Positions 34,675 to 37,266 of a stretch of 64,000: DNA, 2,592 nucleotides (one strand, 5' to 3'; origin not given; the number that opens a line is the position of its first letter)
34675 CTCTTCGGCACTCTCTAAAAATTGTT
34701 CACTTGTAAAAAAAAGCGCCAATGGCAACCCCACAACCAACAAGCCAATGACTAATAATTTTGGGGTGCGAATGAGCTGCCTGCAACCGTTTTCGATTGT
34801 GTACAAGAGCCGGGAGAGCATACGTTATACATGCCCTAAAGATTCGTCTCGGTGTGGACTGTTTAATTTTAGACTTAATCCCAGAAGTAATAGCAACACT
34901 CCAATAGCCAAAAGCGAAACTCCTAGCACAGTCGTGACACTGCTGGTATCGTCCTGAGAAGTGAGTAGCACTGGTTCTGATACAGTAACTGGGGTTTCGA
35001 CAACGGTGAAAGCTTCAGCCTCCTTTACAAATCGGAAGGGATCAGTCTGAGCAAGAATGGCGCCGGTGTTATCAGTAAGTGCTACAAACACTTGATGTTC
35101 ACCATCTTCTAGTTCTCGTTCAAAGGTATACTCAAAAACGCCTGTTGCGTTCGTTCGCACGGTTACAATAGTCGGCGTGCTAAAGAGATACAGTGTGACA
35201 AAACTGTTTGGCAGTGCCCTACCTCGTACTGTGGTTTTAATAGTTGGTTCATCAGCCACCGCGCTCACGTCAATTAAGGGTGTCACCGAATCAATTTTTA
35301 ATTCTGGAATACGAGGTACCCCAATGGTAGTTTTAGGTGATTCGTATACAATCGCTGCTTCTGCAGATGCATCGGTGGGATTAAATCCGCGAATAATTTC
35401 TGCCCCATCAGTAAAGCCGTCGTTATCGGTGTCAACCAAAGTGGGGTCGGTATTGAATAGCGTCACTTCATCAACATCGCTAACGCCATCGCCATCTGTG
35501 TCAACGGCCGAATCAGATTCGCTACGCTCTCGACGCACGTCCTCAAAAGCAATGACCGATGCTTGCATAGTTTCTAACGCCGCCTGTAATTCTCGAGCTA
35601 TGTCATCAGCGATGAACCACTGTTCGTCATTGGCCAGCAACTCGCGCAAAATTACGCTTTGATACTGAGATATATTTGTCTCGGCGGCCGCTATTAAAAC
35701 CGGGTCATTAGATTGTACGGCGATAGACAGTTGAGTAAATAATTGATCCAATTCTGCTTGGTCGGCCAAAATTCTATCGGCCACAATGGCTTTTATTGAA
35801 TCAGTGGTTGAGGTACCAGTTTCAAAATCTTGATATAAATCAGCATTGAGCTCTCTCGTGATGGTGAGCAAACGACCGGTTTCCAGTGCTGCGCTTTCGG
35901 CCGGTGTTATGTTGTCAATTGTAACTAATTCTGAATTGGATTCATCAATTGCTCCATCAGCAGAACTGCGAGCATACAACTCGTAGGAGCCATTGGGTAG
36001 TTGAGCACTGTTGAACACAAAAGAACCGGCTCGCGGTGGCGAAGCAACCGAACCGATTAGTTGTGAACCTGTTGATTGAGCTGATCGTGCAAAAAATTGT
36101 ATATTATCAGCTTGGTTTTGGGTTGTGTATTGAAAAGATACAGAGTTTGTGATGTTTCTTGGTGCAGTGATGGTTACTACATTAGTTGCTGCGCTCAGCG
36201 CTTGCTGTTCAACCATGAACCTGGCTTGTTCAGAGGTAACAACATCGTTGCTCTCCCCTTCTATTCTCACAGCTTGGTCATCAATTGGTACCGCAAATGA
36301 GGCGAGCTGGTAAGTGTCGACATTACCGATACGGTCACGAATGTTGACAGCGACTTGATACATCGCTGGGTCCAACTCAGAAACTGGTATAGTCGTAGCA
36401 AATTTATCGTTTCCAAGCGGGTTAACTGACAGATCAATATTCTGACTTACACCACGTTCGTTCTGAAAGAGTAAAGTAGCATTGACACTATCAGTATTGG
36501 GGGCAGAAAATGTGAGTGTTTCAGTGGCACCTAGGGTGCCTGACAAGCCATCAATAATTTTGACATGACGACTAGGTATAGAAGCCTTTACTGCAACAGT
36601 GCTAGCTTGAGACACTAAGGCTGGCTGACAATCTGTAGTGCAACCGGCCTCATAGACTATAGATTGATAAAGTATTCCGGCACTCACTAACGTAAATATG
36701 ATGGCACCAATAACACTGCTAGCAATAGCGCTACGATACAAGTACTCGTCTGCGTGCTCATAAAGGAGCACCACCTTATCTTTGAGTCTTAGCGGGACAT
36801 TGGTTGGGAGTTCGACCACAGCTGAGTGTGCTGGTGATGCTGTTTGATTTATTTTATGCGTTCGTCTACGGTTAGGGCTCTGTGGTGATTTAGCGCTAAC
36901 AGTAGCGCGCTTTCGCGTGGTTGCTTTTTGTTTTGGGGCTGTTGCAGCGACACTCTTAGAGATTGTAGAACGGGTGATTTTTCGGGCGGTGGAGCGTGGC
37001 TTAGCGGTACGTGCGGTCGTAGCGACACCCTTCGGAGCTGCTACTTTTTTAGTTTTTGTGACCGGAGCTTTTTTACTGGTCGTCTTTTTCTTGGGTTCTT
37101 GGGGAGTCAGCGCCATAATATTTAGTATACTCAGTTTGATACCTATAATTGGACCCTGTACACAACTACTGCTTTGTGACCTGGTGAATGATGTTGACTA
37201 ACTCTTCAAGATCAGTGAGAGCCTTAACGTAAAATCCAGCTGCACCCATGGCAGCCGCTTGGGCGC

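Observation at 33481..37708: Two-component system wrapped around a lysine-rich Ca-binding surface protein, inserted between uvrA-uvrC and uvrB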

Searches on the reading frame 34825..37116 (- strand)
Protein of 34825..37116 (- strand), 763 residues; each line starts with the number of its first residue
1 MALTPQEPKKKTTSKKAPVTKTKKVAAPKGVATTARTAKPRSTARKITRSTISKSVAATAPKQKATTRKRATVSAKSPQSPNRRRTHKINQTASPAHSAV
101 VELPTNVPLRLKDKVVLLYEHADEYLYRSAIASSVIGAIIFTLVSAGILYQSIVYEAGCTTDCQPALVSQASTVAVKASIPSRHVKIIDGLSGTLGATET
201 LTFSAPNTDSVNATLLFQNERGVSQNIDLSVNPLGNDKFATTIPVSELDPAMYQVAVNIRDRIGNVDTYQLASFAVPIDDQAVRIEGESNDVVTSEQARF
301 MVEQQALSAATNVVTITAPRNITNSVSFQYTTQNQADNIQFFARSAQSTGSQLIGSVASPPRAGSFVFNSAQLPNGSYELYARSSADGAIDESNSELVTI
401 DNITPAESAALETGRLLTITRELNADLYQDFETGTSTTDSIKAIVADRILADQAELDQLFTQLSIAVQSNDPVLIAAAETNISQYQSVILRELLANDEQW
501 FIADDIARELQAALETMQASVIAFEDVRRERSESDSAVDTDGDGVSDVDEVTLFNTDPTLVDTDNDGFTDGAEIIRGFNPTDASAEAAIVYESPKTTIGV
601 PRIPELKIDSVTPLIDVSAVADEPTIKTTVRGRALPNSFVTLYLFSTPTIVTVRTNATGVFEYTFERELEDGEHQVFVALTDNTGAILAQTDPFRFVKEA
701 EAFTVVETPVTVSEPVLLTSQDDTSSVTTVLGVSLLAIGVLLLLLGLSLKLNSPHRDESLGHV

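Call 3: search_protein_families(library=pfam, proteins=[window:34825-37116:-], max_evalue=0.01)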
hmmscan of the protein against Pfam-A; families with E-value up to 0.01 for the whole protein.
window:34825-37116:- (763 aa): 3 families
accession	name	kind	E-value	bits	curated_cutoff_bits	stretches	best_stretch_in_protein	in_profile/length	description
PF18884.5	TSP3_bac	-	5.4e-10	39.4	25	2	539-559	1-20/22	Bacterial TSP3 repeat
PF19077.6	Big_13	-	2.5e-08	34.8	27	1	629-691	30-94/102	Bacterial Ig-like domain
PF16640.11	Big_3_5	-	0.0023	18.9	35.5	0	308-400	2-85/88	Bacterial Ig-like domain (group 3)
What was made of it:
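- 34825..37116 (-): 763-aa doubly membrane-anchored surface protein, the accessory or co-sensor candidate. Pfam TSP3_bac and Big_13 (call 3).
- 35917..36561 (-): Two extracellular Ig-like beta-sandwich domains (residues 186-275 and 314-400). Weak Big_3_5 hit (call 3).
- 35362..35514 (-): Two thrombospondin type-3-like Ca2+-binding repeats (residues 535-585). Pfam TSP3_bac, 2 stretches (call 3).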

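Call 4: search_protein_families(library=ncbifam, proteins=[window:34825-37116:-], max_evalue=0.01)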
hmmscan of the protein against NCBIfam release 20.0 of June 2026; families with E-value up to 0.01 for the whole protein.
window:34825-37116:- (763 aa): 3 families
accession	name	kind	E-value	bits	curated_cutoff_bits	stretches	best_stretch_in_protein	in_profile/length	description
NF033510.3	Ca_tandemer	repeat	1.4e-05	25.4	50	1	608-685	6-93/96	Ca2+-stabilized repeat-containing adhesin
NF047639.1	throspo3_MtsD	equivalog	0.00038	18.7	800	1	535-585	456-505/651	cell-cell cohesion protein MtsD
NF033765.2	gliding_CglD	equivalog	0.00077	17.3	400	1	532-580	169-225/1124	adventurous gliding motility lipoprotein CglD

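Call 7: find_homologous_proteins(query=window:34825-37116:-)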
Query window:34825-37116:- (763 aa): 1 proteins with E <= 0.001 among 8000 candidates.
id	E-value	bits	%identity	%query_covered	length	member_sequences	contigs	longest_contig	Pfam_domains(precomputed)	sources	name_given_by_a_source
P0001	0.0e+0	1612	100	100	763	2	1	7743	PF18884.6,PF19077.7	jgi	jgi:hypothetical protein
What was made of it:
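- Tried and rejected: The full-length surface protein searched in the word-indexed protein database found only itself (call 7).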

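Call 8: find_related_loci(query=window:34825-37116:-, collection=genome_contigs, flank=10000)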
Query window:34825-37116:- (763 aa) in genome_contigs; peptide patterns used: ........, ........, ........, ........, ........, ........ (x = any residue, [..] = any of these).
307 stretches matched a pattern; 16 encode a relative of the query (tblastn E <= 1e-3); 16 distinct loci.
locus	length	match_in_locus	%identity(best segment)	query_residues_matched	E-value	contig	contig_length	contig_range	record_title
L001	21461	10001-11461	43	309-755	8e-104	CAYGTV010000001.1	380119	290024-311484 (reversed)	MAG TPA_asm: uncultured Candidatus Saccharibacteria bacterium isolate ERP117304_co2_145 genome assembly, contig: NODE_23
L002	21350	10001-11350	37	286-750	3e-86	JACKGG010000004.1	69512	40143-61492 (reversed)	MAG: Candidatus Nomurabacteria bacterium isolate HK-STAS-PATE-28 HK-STAS-PATE-28_4, whole genome shotgun sequence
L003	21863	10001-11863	47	515-581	4e-12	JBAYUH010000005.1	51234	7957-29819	MAG: Candidatus Magasanikiibacteriota bacterium isolate SO_2016_LW3_30 scaffold00977_LW162_2016, whole genome shotgun se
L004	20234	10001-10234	56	627-704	1e-24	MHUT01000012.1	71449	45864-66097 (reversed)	MAG: Candidatus Yonathbacteria bacterium RIFCSPHIGHO2_02_FULL_44_14 rifcsphigho2_02_scaffold_308, whole genome shotgun s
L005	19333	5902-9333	64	534-718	2e-9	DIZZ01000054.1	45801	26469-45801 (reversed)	MAG TPA_asm: Verrucomicrobia bacterium UBA6015 UBA6015_contig_9908, whole genome shotgun sequence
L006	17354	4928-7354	55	539-578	2e-7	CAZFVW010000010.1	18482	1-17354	MAG TPA_asm: uncultured Thermoplasmata archaeon isolate SRP141376_co2_58 genome assembly, contig: NODE_6172_length_18482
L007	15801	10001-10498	58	536-578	3e-7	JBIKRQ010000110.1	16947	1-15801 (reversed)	MAG: Myxococcota bacterium isolate ME2015-06-12_3300042296_group6_bin12 Rohwer_bin1495_scaffold_1488_c1, whole genome sh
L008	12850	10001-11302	51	534-585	4e-7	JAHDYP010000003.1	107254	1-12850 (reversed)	MAG: Verrucomicrobia bacterium isolate VER2 NODE_578_length_107254_cov_6.151139, whole genome shotgun sequence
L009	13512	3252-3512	40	539-631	4e-7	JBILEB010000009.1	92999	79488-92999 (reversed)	MAG: Myxococcaceae bacterium isolate ME2016-07-22_3300044628_group7_bin89 Rohwer_bin1478_scaffold_43_c1, whole genome sh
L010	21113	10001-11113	51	528-621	1e-6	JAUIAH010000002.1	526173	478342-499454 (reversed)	MAG: Verrucomicrobiia bacterium isolate 5_bin.36 NODE_10_length_526173_cov_7.727856, whole genome shotgun sequence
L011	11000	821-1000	46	530-589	5e-6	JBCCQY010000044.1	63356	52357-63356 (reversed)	MAG: Myxococcota bacterium isolate P01_D01_bin.18 k141_930973_length_63356_cov_10.9997, whole genome shotgun sequence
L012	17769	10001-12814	62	535-599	8e-6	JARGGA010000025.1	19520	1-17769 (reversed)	MAG: Candidatus Thorarchaeota archaeon isolate C14-20 NODE_1143_length_19520_cov_4.797996, whole genome shotgun sequence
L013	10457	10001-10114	50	539-576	2e-5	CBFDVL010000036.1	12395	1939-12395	MAG TPA_asm: uncultured archaeon isolate SRR6823440_concoct_69 genome assembly, contig: ERZ650341.3144, whole genome sho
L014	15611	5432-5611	35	539-603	3e-5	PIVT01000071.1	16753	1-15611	MAG: Proteobacteria bacterium isolate Glo_12 GloG15_CONTIG4043, whole genome shotgun sequence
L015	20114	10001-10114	51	537-575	9e-5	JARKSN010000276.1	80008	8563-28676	MAG: Candidatus Hydrogenedentota bacterium isolate Seed_maxbin.076 k141_1341503, whole genome shotgun sequence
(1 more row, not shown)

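Call 11: search_protein_families(library=pfam, proteins=[L001:5950-7986:+, L001:8035-8838:+, L001:8870-11488:+, L001:11485-12825:+, L001:12864-15503:+, L002:8195-9001:+, L002:9020-11425:+, L002:11429-12784:+, L002:6099-8141:+, L002:12852-15497:+], max_evalue=0.001)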
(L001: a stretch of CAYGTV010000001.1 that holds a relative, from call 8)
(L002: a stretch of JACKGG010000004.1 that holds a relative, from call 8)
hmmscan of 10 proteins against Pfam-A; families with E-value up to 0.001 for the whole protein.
L001:5950-7986:+ (678 aa): 6 families
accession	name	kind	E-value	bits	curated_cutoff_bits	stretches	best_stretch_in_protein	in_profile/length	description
PF12344.14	UvrB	-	8.8e-22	77.1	27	1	565-607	1-43/43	Ultra-violet resistance protein B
PF00271.37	Helicase_C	-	4.6e-21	75.6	23.5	1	456-558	10-109/110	Helicase conserved C-terminal domain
PF17757.6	UvrB_inter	-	1.2e-18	67.4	22.9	1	157-246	1-91/91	UvrB interaction domain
PF04851.21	ResIII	-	9.3e-13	48.8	22.5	1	14-137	7-131/164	Type III restriction enzyme, res subunit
PF02151.25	UVR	-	3.4e-08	33.4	21.5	1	637-666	1-30/36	UvrB/uvrC motif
PF00270.35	DEAD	-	3.3e-05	24.1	26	0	15-84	4-76/167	DEAD/DEAH box helicase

L001:8035-8838:+ (267 aa): 1 family
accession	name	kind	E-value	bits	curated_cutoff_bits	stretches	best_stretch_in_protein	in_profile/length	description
PF00072.30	Response_reg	-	1.3e-25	90.1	30.2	1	150-262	1-110/111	Response regulator receiver domain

L001:8870-11488:+ (872 aa): 2 families
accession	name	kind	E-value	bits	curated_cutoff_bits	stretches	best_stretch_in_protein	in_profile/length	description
PF18884.5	TSP3_bac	-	1.5e-12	47.5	25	2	669-690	1-22/22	Bacterial TSP3 repeat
PF19077.6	Big_13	-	1.3e-09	38.9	27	1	739-803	32-97/102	Bacterial Ig-like domain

L001:11485-12825:+ (446 aa): 3 families
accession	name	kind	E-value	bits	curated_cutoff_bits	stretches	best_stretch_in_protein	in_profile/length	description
PF02518.31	HATPase_c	-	1.7e-25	90.1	26.4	1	334-443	1-109/111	Histidine kinase-, DNA gyrase B-, and HSP90-like ATPase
PF00512.31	HisKA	-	1.1e-18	67.5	26.9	1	223-288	2-66/66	His Kinase A (phospho-acceptor) domain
PF13581.12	HATPase_c_2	-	2.2e-05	24.9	27.4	1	343-439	36-125/127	Histidine kinase-like ATPase domain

L001:12864-15503:+ (879 aa): 22 families
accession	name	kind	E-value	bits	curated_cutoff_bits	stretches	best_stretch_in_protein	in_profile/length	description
PF00005.33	ABC_tran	-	1.5e-23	84.3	25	2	33-60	1-28/137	ABC transporter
PF17760.6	UvrA_inter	-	4.7e-22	78.4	23.3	1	183-281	16-108/109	UvrA interaction domain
PF02463.25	SMC_N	-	6.3e-14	52.4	40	1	22-497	4-212/220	RecF/RecN/SMC N terminal domain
PF13304.12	AAA_21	-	5.7e-09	36.9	27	0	775-824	243-293/304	AAA domain, putative AbiEii toxin, Type IV TA system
PF13555.12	AAA_29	-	7e-08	32.5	27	0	38-59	17-38/61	P-loop containing region of AAA domain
PF13191.12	AAA_16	-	1.4e-07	32.6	32.6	0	38-102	19-89/167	AAA ATPase domain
PF00684.25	DnaJ_CXXCXGXG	-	1.3e-06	29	32.7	0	678-709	17-51/65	DnaJ central domain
PF20720.3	nSTAND3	-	2.7e-06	27.6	27.2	0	36-61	10-35/155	Novel STAND NTPase 3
PF13481.12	AAA_25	-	6.3e-06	26.4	27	0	40-63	30-53/195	AAA domain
PF05729.18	NACHT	-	6.8e-06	26.5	26.7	0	573-619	2-49/167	NACHT domain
PF13175.12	AAA_15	-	1.3e-05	25.5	32.1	0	787-825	326-365/374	AAA ATPase domain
PF00485.24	PRK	-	1.9e-05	25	22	0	573-592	1-20/196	Phosphoribulokinase / Uridine kinase family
PF20703.3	nSTAND1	-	2.9e-05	24.3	27.1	0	29-67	19-57/379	Novel STAND NTPase 1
PF13476.12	AAA_23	-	3.6e-05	24.9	27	0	22-59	1-35/201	AAA domain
PF13401.12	AAA_22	-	7.5e-05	23.5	27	0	572-607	6-37/130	AAA domain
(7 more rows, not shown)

L002:8195-9001:+ (268 aa): 2 families
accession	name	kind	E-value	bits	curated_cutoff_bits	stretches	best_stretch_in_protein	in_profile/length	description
PF00072.30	Response_reg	-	3.2e-24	85.7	30.2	1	150-259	1-107/111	Response regulator receiver domain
PF20299.4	NARF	-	0.00066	20.4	25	0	6-94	1-85/112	Nucleotidyltransferase-Associated Rossmannoid Fold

L002:9020-11425:+ (801 aa): 2 families
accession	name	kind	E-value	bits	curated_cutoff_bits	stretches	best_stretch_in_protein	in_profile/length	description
PF18884.5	TSP3_bac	-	2.2e-09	37.4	25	1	589-609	1-21/22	Bacterial TSP3 repeat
PF19077.6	Big_13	-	1.4e-07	32.4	27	1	658-724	31-98/102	Bacterial Ig-like domain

L002:11429-12784:+ (451 aa): 3 families
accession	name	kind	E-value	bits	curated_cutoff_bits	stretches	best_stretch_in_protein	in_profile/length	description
PF02518.31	HATPase_c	-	2.8e-24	86.1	26.4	1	338-446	2-109/111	Histidine kinase-, DNA gyrase B-, and HSP90-like ATPase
PF00512.31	HisKA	-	6e-18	65.1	26.9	1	226-291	2-66/66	His Kinase A (phospho-acceptor) domain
PF13581.12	HATPase_c_2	-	9.9e-06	26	27.4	1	349-442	39-125/127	Histidine kinase-like ATPase domain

L002:6099-8141:+ (680 aa): 7 families
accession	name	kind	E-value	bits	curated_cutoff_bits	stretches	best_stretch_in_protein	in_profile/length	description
PF00271.37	Helicase_C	-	1.7e-21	77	23.5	1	459-564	7-109/110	Helicase conserved C-terminal domain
PF12344.14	UvrB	-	1.7e-20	73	27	1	571-613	1-43/43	Ultra-violet resistance protein B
PF17757.6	UvrB_inter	-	1e-18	67.7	22.9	1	164-253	1-91/91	UvrB interaction domain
PF04851.21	ResIII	-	3.3e-13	50.3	22.5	1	21-144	7-131/164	Type III restriction enzyme, res subunit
PF02151.25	UVR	-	3.6e-06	27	21.5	1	643-676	1-34/36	UvrB/uvrC motif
PF00270.35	DEAD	-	5.8e-05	23.3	26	1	22-98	4-83/167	DEAD/DEAH box helicase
PF13604.12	AAA_30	-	0.00018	21.7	27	0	22-83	6-67/191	AAA domain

L002:12852-15497:+ (881 aa): 23 families
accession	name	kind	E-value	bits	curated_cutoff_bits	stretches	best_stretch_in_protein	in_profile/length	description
PF00005.33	ABC_tran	-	7.4e-24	85.3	25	2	33-60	1-28/137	ABC transporter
PF17760.6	UvrA_inter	-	5.4e-23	81.4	23.3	1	185-283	16-108/109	UvrA interaction domain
PF02463.25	SMC_N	-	1.7e-13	51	40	1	22-498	4-211/220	RecF/RecN/SMC N terminal domain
PF13304.12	AAA_21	-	3.2e-10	41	27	0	777-825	243-292/304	AAA domain, putative AbiEii toxin, Type IV TA system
PF13191.12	AAA_16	-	2.2e-08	35.2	32.6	0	37-100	18-87/167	AAA ATPase domain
PF13555.12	AAA_29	-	4.3e-08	33.2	27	0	38-59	17-38/61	P-loop containing region of AAA domain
PF00684.25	DnaJ_CXXCXGXG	-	4.3e-06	27.3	32.7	0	680-711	17-51/65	DnaJ central domain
PF13175.12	AAA_15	-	1.4e-05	25.4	32.1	0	787-827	324-365/374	AAA ATPase domain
PF20703.3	nSTAND1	-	2.1e-05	24.8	27.1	0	29-61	19-51/379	Novel STAND NTPase 1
PF05729.18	NACHT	-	3.2e-05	24.3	26.7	0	574-620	1-48/167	NACHT domain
PF13481.12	AAA_25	-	3.2e-05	24.1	27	0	40-63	30-53/195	AAA domain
PF20720.3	nSTAND3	-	5.3e-05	23.4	27.2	0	42-61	16-35/155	Novel STAND NTPase 3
PF13479.12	AAA_24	-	7.8e-05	23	27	0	576-606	5-34/195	AAA domain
PF13173.12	AAA_14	-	8.6e-05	23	27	0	574-602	3-33/129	AAA domain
PF13476.12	AAA_23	-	0.00012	23.2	27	0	22-59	1-35/201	AAA domain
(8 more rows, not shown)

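Call 66: predict_structure(alignment_id=A6)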
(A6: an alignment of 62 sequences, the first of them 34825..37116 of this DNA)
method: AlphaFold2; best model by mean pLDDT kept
length: 763 residues; sequences in the alignment: 62
mean_pLDDT: 75.8   pTM: 0.37
mean pLDDT of the five models: 75.8, 75.2, 74.9, 74.0, 71.8
residues with pLDDT >= 90: 352; 70-90: 171; 50-70: 43; < 50: 197
segments of 3 or more residues with pLDDT < 50: 1-19, 21-99, 159-179, 282-310, 406-424, 428-433, 705-723, 761-763
pLDDT, mean of each block of 10 residues (from residue 1): 37 38 39 40 39 33 39 40 41 44 73 88 87 95 94 66 40 40 83 94 95 95 92 97 96 96 90 90 39 35 33 85 93 93 91 94 92 94 92 95 59 38 47 68 93 94 91 91 95 90 93 95 88 80 91 94 91 88 69 81 91 86 86 94 89 94 93 93 82 87 46 36 66 94 93 68 40
secondary structure, 60 per line:
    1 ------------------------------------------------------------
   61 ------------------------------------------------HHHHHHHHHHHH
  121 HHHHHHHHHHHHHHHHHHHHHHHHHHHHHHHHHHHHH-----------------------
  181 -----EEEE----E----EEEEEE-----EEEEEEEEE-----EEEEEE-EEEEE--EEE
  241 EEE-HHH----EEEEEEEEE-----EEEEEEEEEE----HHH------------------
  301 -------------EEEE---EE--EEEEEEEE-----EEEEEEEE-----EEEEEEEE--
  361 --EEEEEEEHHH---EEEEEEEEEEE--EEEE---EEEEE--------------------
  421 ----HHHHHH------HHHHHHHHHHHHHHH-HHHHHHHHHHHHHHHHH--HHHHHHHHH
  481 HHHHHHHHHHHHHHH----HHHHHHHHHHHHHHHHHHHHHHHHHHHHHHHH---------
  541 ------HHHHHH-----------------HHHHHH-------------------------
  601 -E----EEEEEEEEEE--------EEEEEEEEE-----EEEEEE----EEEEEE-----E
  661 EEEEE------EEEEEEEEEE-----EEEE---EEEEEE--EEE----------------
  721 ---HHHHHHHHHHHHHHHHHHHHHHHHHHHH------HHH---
elements in order (helices of 4 or more, strands of 3 or more residues): H109-157 E186-189 E199-204 E210-218 E224-229 E231-235 E238-243 E252-260 E266-275 E314-317 E325-332 E338-345 E351-358 E363-369 E376-386 E389-392 E396-400 H425-430 H437-451 H453-469 H472-495 H500-531 H547-552 H570-575 E607-616 E625-633 E639-644 E649-654 E660-665 E672-681 E687-690 E694-699 E702-704 H724-751
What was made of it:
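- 34825..37116 (-): AlphaFold2 model with 62 homologues, mean pLDDT 75.8 (call 66).
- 36820..37116 (-): Cytoplasmic N-terminal tail (residues 1-99): K/R/T/A/P-rich and predicted disordered. pLDDT <50 for residues 1-99 (call 66).
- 36775..36816 (-): Conserved cytoplasmic juxtamembrane motif V-x-L-P-[TSN]-x-[MV]-[SP]-x-R-x-x-[DE]-K (residues 101-114). It leads into a helix that continues as TM1. Helix 109-157 in the model (call 66).
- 36667..36741 (-): TM helix 1 of the surface protein (about residues 126-150). Model helix with pLDDT 87-95 (call 66).
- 35917..36561 (-): Model strands with pLDDT >90 (call 66).
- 35524..35844 (-): Extracellular helical bundle (residues 425-531). No family assignment. 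Helices 437-451, 453-469, 472-495 and 500-531, pLDDT about 90 (call 66).
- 34864..34947 (-): C-terminal TM helix 2 (residues 724-751), followed by a short cytoplasmic tail. Model helix 724-751 (call 66).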

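Call 69: fold_search(model_id=the predicted structure, library=pdb)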
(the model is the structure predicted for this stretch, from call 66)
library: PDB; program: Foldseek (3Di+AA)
matches with E <= 10: 1960; with E <= 0.001: 496
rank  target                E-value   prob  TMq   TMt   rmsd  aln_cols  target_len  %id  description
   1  7wvf_C                4.7e-07  1.00  0.11  0.28  15.6       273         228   11  ectoTLR3-mAb12-poly(I:C) complex (released 2022-11-16)
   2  8ek5_E                5.2e-07  1.00  0.12  0.32  15.8       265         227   10  Engineered scFv 10LH bound to PHOX2B/HLA-A24:02 (released 2023-12-06)
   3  6vun_B                8.4e-07  1.00  0.11  0.28  18.3       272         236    8  Reverse Transcriptase Diabody with R83C Mutation (released 2021-02-17)
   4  8u5l_J                8.8e-07  1.00  0.12  0.32  15.3       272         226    7  MAU868, a novel human-derived monoclonal neutralizing antibody targeting BK virus VP1 (released 2024-08-14)
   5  8u5l_F                1.2e-06  1.00  0.11  0.30  15.2       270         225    9  MAU868, a novel human-derived monoclonal neutralizing antibody targeting BK virus VP1 (released 2024-08-14)
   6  7epu_A                1.5e-06  1.00  0.11  0.29  15.7       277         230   10  Crystal structure of HsALC1 (released 2021-07-14)
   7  3pdd                  1.8e-06  1.00  0.10  0.33  18.4       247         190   11  Structures of Clostridium thermocellum CbhA fibronectin(III)-like modules (released 2011-11-23)
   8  4lla_A                2.1e-06  1.00  0.10  0.29  13.9       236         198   13  Crystal structure of D3D4 domain of the LILRB2 molecule (released 2013-09-11)
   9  7pa7_eee              2.5e-06  1.00  0.12  0.31  16.0       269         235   11  BK polyomavirus VP1 in complex with scFv 29B1 (released 2023-02-08)
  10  8u5l_N                2.5e-06  1.00  0.11  0.30  15.2       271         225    9  MAU868, a novel human-derived monoclonal neutralizing antibody targeting BK virus VP1 (released 2024-08-14)
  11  9lsi_D                3.6e-06  1.00  0.10  0.29  21.7       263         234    8  Cryo-EM structure of the S82C-S82C diabody complex (CitS-diabody #2-TLR3) (released 2025-03-12)
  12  7pa7_qqq              3.9e-06  1.00  0.12  0.31  15.5       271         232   10  BK polyomavirus VP1 in complex with scFv 29B1 (released 2023-02-08)
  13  2ha1_MODEL_1_A        4.6e-06  1.00  0.10  0.30  18.1       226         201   12  Complex of the first and second type III domains of human Fibronectin in solution (released 2007-04-10)
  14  6xi3                  4.6e-06  1.00  0.11  0.19  21.9       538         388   10  Crystal structure of tetra-tandem repeat in extending region of large adhesion protein (released 2020-10-14)
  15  9o9c_A                4.9e-06  1.00  0.11  0.32  15.7       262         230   10  Structure of the IL-18 Surrogate Cytokine Agonist DR3085 (released 2025-09-10)
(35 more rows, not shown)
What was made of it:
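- The ectodomain folds are generic (call 69) and would equally fit an adhesin. The ectodomain is built of generic adhesin-type modules: Ig-like, TSP3, and an NCBIfam 'Ca_tandemer' hit below cut-off (calls 3, 4, 69).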
